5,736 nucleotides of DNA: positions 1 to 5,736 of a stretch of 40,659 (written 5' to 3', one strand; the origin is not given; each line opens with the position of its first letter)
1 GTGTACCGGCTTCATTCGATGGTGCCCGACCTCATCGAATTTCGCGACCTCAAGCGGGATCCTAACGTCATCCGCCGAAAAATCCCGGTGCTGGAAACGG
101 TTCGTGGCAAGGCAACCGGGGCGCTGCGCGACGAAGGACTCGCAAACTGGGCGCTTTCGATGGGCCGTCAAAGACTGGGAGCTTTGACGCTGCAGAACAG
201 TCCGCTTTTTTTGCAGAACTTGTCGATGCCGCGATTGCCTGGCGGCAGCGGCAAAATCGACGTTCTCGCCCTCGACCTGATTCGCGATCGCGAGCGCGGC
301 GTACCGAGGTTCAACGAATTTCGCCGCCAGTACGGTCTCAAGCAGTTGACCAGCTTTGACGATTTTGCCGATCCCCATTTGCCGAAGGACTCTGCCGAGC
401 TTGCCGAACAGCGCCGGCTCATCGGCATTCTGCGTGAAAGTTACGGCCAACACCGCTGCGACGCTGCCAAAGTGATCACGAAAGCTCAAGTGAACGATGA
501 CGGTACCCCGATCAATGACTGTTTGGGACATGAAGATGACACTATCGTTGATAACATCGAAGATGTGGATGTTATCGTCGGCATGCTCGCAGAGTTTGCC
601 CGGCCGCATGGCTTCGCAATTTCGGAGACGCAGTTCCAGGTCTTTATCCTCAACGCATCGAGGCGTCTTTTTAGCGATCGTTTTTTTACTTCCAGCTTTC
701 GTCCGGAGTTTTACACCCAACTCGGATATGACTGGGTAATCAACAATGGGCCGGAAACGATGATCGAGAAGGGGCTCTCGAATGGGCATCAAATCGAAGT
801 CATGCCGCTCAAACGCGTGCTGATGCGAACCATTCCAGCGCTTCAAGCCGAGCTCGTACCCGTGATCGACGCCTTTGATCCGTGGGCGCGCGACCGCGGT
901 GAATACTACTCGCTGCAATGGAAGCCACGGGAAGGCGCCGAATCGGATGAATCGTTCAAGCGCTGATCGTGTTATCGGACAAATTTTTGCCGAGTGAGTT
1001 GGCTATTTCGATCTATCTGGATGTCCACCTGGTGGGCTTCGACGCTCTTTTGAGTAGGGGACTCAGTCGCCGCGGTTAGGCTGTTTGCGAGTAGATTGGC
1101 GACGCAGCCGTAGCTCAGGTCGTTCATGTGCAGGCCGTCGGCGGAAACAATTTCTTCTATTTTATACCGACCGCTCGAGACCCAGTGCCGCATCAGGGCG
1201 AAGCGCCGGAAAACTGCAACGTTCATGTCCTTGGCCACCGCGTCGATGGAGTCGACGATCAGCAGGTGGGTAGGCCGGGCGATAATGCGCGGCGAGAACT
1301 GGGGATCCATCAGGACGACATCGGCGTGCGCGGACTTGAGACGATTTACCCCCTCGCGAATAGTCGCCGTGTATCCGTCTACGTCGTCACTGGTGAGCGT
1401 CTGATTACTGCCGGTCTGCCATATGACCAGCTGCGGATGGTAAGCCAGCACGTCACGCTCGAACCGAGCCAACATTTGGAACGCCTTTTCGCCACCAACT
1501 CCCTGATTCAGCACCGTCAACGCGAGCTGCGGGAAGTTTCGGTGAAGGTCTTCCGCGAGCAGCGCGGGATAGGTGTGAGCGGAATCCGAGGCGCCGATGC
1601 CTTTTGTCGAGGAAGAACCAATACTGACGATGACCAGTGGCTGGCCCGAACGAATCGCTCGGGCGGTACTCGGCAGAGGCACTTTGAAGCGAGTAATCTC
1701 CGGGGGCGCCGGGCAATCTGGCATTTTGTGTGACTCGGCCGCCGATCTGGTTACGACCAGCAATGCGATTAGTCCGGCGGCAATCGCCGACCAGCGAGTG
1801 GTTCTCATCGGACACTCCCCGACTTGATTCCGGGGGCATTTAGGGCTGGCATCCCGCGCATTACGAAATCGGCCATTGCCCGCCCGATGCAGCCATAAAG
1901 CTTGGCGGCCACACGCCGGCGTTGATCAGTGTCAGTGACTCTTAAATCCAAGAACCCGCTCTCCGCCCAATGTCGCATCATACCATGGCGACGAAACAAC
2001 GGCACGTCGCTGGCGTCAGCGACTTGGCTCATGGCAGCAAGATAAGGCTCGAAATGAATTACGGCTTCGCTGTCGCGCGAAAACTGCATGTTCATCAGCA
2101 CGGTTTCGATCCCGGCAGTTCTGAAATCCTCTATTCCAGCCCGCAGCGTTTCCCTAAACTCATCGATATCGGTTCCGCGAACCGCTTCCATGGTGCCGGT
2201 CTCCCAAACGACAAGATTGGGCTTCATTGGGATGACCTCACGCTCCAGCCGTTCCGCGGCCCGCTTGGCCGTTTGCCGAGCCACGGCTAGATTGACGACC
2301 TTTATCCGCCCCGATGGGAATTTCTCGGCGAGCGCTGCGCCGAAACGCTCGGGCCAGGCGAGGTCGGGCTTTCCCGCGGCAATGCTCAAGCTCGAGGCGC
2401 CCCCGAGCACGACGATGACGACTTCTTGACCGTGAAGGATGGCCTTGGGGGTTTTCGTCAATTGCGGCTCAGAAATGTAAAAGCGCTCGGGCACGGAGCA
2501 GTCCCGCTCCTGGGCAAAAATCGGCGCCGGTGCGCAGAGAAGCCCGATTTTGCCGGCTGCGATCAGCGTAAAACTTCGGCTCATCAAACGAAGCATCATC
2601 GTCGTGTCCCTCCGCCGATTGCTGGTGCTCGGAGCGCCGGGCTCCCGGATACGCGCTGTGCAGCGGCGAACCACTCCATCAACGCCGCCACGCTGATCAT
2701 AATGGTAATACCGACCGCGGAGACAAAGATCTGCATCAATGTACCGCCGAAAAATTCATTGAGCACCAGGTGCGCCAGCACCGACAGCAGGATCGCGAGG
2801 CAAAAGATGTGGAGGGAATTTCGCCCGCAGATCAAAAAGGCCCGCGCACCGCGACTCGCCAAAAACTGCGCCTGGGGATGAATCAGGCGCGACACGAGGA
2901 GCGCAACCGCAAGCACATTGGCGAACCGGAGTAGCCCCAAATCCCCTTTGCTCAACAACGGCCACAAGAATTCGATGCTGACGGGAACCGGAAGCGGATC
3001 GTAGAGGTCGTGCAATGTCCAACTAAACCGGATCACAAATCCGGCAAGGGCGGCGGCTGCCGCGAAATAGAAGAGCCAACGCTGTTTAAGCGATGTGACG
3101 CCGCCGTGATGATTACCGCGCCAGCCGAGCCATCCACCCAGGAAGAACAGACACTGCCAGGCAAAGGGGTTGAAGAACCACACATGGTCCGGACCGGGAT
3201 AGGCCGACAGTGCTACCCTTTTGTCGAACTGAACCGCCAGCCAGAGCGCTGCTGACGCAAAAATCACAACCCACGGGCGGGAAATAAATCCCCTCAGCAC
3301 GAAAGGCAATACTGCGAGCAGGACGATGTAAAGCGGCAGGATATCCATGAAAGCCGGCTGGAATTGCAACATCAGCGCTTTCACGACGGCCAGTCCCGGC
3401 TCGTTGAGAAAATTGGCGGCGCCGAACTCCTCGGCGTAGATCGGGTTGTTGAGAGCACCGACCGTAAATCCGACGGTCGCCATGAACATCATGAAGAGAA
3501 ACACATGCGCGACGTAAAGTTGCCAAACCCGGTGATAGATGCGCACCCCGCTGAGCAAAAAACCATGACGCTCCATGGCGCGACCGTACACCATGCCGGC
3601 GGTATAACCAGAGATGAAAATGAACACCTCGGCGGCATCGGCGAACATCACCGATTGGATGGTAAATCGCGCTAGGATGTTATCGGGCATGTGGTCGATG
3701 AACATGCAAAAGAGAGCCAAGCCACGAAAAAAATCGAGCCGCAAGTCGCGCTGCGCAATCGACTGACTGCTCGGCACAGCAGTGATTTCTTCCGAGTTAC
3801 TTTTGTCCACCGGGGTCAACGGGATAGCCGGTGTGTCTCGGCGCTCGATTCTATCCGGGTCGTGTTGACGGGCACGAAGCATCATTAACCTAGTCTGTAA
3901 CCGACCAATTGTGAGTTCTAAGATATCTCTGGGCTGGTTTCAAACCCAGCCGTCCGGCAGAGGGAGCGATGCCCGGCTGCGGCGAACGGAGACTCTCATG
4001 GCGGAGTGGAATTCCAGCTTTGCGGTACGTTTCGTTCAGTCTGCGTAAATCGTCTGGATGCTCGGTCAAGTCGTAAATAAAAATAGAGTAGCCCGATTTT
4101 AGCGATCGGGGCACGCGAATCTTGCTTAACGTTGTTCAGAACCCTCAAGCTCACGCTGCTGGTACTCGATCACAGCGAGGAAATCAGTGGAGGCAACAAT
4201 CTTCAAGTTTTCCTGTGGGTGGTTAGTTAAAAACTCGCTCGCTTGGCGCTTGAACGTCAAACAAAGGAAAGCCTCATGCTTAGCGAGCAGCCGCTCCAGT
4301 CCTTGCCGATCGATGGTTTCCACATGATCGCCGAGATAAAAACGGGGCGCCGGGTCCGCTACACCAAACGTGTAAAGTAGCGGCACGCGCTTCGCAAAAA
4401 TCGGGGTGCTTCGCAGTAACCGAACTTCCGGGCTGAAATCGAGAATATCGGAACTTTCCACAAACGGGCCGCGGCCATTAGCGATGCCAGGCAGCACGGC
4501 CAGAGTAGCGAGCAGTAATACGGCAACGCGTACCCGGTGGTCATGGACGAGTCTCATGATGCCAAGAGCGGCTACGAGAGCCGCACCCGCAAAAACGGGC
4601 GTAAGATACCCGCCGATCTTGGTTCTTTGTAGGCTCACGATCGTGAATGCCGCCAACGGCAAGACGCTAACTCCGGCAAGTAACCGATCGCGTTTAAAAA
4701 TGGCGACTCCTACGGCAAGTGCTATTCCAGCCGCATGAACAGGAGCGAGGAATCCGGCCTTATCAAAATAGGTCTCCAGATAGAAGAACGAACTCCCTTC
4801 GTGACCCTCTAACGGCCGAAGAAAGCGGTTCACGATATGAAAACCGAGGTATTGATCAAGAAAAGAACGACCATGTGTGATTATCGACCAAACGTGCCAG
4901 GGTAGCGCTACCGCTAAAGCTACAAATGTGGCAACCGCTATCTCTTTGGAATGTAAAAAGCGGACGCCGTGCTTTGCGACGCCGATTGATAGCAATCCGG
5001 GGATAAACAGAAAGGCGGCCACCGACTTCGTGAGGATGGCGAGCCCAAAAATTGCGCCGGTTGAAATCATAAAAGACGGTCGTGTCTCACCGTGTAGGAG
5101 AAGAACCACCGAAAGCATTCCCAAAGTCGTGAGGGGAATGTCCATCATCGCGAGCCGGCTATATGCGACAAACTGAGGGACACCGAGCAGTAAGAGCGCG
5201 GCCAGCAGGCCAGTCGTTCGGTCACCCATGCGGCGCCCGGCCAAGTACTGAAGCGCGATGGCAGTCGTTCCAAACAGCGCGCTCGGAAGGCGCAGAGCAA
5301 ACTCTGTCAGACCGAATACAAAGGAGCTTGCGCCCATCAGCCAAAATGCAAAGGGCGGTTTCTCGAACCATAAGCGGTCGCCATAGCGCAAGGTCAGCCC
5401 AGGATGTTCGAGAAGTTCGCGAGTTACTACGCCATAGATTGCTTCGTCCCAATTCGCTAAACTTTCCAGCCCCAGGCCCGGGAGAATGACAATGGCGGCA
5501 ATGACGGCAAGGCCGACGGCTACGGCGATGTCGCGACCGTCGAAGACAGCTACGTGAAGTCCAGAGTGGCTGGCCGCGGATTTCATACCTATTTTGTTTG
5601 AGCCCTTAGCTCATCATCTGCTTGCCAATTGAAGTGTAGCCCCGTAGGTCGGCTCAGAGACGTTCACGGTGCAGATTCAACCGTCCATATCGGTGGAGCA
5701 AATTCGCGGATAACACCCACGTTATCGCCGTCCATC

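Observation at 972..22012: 21-kb single-strand glycan factory combining modules that normally belong to different systems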

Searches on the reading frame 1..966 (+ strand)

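Call 12: search_protein_families(library=pfam, proteins=[window:1-966:+], max_evalue=0.001)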
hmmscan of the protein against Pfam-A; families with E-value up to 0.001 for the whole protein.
window:1-966:+ (321 aa): 1 family
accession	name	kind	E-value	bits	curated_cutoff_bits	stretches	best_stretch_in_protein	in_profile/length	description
PF03098.20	An_peroxidase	-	4.9e-26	91.8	25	2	2-134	313-439/530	Animal haem peroxidase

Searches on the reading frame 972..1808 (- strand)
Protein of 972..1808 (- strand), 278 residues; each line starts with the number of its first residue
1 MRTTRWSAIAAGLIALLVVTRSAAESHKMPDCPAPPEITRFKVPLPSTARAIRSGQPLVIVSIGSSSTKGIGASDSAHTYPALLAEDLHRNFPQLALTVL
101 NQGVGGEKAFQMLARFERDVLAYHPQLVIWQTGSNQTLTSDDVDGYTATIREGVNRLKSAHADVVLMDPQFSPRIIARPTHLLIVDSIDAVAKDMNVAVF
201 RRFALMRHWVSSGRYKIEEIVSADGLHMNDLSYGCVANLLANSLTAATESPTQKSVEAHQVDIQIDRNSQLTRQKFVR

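Call 3: search_protein_families(library=pfam, proteins=[window:972-1808:-], max_evalue=0.01)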
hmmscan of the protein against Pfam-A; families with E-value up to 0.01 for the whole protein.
window:972-1808:- (278 aa): 3 families
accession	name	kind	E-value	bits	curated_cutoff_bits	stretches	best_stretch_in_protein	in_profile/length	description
PF25182.1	NonGDSL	-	2.5e-55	187.6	80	1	31-247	1-217/220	Non-GDSL lipase-like family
PF13472.12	Lipase_GDSL_2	-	9.7e-16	59.2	32.9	1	63-232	2-175/178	GDSL-like Lipase/Acylhydrolase family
PF00657.28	Lipase_GDSL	-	3.3e-07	31.1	23.6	1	60-163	1-116/208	GDSL-like Lipase/Acylhydrolase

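Call 5: search_protein_families(library=ncbifam, proteins=[window:972-1808:-], max_evalue=0.001)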
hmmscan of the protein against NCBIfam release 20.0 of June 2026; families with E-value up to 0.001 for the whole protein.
window:972-1808:- (278 aa): 2 families
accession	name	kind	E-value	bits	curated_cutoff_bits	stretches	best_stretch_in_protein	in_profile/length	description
NF007819.1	PRK10528.1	equivalog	2e-08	34.2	270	1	63-247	34-207/210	multifunctional acyl-CoA thioesterase I/protease I/lysophospholipase L1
NF042968.1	AcxylEst_AxeA1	equivalog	4.6e-06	25.2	700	1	59-229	276-448/459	acetylxylan esterase AxeA1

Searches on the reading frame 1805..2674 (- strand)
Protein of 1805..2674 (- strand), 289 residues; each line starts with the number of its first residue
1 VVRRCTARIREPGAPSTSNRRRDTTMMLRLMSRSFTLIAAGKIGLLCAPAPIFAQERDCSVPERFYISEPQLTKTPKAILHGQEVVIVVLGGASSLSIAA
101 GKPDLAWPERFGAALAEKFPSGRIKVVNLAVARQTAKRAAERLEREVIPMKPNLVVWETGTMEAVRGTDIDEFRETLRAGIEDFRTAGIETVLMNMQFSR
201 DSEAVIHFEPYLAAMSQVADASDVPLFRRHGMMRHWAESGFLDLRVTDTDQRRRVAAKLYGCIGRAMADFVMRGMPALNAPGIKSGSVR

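Call 3: search_protein_families(library=pfam, proteins=[window:1805-2674:-], max_evalue=0.01)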
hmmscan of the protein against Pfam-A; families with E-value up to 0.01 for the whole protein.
window:1805-2674:- (289 aa): 2 families
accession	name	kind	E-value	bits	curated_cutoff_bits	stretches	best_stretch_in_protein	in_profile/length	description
PF25182.1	NonGDSL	-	9.4e-63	211.9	80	1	58-275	1-218/220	Non-GDSL lipase-like family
PF13472.12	Lipase_GDSL_2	-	1.5e-09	39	32.9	1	97-234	5-154/178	GDSL-like Lipase/Acylhydrolase family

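Call 5: search_protein_families(library=ncbifam, proteins=[window:1805-2674:-], max_evalue=0.001)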
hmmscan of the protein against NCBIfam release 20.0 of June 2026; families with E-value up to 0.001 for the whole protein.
window:1805-2674:- (289 aa): 1 family
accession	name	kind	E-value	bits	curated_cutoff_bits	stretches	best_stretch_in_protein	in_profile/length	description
NF007819.1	PRK10528.1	equivalog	2.5e-09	37.2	270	1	104-227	47-167/210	multifunctional acyl-CoA thioesterase I/protease I/lysophospholipase L1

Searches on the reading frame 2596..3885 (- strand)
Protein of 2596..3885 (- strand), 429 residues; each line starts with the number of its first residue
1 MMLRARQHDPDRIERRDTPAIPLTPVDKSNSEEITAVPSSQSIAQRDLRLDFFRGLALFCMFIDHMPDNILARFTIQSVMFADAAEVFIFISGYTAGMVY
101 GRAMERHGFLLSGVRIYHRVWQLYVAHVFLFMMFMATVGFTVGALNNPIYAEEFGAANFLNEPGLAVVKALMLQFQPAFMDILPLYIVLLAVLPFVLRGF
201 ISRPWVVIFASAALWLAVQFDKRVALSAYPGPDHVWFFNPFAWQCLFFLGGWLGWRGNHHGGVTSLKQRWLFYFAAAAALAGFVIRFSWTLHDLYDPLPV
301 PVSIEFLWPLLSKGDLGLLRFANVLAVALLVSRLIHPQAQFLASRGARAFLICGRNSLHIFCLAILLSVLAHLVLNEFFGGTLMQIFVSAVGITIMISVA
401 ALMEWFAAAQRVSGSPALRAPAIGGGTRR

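Call 3: search_protein_families(library=pfam, proteins=[window:2596-3885:-], max_evalue=0.01)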
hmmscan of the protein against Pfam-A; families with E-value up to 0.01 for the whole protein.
window:2596-3885:- (429 aa): 1 family
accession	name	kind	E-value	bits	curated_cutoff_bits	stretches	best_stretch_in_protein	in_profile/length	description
PF10129.15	OpgC_C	-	1.3e-106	357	21.4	1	46-406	1-356/358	OpgC protein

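Call 5: search_protein_families(library=ncbifam, proteins=[window:2596-3885:-], max_evalue=0.001)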
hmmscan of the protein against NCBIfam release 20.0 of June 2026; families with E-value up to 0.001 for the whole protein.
window:2596-3885:- (429 aa): 0 families

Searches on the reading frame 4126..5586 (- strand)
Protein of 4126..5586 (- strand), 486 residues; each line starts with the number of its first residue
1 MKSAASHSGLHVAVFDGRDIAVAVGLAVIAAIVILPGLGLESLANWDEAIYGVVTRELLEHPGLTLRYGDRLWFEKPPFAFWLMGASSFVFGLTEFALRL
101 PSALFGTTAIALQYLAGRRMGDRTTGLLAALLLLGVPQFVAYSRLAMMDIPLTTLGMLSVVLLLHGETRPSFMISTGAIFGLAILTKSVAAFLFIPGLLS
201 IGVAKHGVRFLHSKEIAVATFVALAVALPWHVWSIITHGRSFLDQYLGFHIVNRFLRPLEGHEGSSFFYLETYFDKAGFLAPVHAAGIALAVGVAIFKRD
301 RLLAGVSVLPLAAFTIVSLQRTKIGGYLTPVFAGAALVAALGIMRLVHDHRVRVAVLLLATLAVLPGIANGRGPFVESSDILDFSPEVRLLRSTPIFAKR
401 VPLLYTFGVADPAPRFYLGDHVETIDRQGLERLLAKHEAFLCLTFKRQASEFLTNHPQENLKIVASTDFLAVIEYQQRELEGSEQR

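Call 3: search_protein_families(library=pfam, proteins=[window:4126-5586:-], max_evalue=0.01)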
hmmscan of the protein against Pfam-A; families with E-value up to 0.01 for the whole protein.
window:4126-5586:- (486 aa): 3 families
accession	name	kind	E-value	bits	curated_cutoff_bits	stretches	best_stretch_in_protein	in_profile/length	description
PF13231.12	PMT_2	-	1.7e-24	87.3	26.1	1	76-233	2-160/160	Dolichyl-phosphate-mannose-protein mannosyltransferase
PF02366.24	PMT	-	4e-13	49.9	22.7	1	27-198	4-193/245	Dolichyl-phosphate-mannose-protein mannosyltransferase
PF02516.20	STT3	-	0.0068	16.4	24.5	1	79-184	74-186/405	Oligosaccharyl transferase STT3, N-terminal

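Call 5: search_protein_families(library=ncbifam, proteins=[window:4126-5586:-], max_evalue=0.001)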
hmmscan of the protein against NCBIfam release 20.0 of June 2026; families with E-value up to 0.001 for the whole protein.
window:4126-5586:- (486 aa): 4 families
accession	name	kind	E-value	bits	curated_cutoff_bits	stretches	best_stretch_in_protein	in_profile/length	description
NF009784.2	PRK13279.1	equivalog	6.5e-16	58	567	1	24-354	8-343/539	lipid IV(A) 4-amino-4-deoxy-L-arabinosyltransferase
TIGR03663.1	TIGR03663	subfamily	6.3e-08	32.1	126.25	1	26-189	7-165/435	flippase activity-associated protein Agl23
TIGR04154.1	archaeo_STT3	subfamily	0.00026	19.5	450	1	82-149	82-150/831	oligosaccharyl transferase, archaeosortase A system-associated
NF058602.1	PrMnsylTfPmt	equivalog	0.00036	19.5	800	1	76-152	99-176/530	protein O-mannosyltransferase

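Call 61: search_solved_structures(query=window:4126-5586:-, max_evalue=0.01)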
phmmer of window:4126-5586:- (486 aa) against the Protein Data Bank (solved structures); distinct sequences matched with E-value up to 0.01: 1.
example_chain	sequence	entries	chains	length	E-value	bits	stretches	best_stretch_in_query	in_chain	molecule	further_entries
5ezm_A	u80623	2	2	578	9.4e-21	77.3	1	26-347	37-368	4-amino-4-deoxy-L-arabinose transferase or related glycosyltransferases of PMT family | 4-amino-4-deoxy-L-arabinose (L-Ara4N) transferase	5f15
